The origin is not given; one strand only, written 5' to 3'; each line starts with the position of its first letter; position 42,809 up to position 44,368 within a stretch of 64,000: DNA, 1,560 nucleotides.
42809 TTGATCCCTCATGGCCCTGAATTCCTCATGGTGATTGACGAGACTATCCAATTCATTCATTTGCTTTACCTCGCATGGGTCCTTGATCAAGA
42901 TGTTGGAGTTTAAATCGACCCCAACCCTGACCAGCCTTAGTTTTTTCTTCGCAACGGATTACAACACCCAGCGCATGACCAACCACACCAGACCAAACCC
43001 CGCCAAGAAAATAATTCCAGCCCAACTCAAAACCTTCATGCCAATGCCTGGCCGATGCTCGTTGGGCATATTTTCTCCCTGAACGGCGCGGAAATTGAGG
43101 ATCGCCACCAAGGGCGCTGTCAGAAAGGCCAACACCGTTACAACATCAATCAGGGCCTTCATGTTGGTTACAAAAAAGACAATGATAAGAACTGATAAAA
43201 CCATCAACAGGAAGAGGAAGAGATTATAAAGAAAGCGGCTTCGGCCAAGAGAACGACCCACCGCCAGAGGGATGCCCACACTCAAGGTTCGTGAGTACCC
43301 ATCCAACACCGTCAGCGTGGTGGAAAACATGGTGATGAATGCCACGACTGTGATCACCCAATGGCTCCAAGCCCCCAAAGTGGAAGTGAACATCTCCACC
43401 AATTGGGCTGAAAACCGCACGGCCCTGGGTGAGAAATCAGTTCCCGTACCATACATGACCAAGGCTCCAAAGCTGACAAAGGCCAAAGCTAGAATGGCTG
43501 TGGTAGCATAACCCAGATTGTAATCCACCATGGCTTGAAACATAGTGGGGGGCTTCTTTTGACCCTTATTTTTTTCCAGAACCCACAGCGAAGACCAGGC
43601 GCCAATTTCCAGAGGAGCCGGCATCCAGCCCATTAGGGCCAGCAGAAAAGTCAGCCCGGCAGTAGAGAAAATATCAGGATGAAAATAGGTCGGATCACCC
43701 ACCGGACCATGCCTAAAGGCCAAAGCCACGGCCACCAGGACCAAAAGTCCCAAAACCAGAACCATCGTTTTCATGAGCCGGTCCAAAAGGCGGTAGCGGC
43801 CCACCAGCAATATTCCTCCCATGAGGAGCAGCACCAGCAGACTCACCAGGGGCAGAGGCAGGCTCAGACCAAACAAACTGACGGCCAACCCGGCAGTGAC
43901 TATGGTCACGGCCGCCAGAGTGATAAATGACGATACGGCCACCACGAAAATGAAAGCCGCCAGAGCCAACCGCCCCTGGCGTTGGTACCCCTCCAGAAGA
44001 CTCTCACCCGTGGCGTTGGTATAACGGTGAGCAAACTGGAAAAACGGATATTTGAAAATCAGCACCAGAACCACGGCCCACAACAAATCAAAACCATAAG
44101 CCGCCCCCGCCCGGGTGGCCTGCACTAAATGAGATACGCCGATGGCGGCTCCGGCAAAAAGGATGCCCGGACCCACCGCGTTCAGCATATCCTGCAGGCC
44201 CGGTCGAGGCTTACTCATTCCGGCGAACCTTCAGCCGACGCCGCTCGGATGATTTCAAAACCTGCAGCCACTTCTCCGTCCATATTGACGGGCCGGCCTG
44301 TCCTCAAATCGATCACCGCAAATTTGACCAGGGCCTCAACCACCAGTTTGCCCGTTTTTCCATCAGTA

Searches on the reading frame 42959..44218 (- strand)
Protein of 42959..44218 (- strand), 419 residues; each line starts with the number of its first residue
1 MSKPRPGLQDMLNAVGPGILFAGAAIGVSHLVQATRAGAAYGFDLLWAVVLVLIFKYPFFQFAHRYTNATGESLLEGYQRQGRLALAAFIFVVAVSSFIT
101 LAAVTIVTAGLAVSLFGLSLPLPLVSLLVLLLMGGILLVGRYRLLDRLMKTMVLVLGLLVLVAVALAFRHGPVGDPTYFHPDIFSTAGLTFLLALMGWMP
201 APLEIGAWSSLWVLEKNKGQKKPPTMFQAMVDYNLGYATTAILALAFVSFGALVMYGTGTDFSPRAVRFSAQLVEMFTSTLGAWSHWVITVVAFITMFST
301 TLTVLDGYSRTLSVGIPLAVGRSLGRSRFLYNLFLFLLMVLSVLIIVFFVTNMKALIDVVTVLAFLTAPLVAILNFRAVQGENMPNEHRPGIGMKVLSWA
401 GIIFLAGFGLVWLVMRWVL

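Call 49: search_protein_families(library=pfam, alignment_id=A3, max_evalue=0.00001)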
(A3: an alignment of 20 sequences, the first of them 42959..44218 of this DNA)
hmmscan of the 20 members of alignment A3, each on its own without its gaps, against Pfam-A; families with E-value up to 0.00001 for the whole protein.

A. member 1, window:42959-44218:- (419 aa): 1 family
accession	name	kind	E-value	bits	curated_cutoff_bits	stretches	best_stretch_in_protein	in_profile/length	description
PF01566.24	Nramp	-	7.7e-13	48.7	29.8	1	34-378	4-348/357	Natural resistance-associated macrophage protein-like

B. families by the number of members that match (of 20 scanned): 21 families
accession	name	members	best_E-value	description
PF01680.23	SOR_SNZ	1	1.2e-104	SOR/SNZ family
PF00282.25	Pyridoxal_deC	1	9.3e-66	Pyridoxal-dependent decarboxylase conserved domain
PF01174.25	SNO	1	5e-50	SNO glutamine amidotransferase family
PF02540.23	NAD_synthase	1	5.6e-45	NAD synthase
PF08282.18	Hydrolase_3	1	1.8e-36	haloacid dehalogenase-like hydrolase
PF02082.26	Rrf2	1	2.5e-34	Iron-dependent Transcriptional regulator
PF08757.17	CotH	1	1.1e-29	CotH kinase protein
PF07690.21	MFS_1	1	3.6e-15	Major Facilitator Superfamily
PF10342.15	Kre9_KNH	1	1.1e-14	Kre9/KNH-like N-terminal Ig-like domain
PF13598.12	DUF4139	1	1.5e-13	Domain of unknown function (DUF4139)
PF01566.24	Nramp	1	7.7e-13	Natural resistance-associated macrophage protein-like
PF00854.27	PTR2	1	1.6e-11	POT family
PF01435.24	Peptidase_M48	1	1e-10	Peptidase family M48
PF01814.28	Hemerythrin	1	2e-09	Hemerythrin HHE cation binding domain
PF13860.13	FlgD_ig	1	1.2e-08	FlgD Ig-like domain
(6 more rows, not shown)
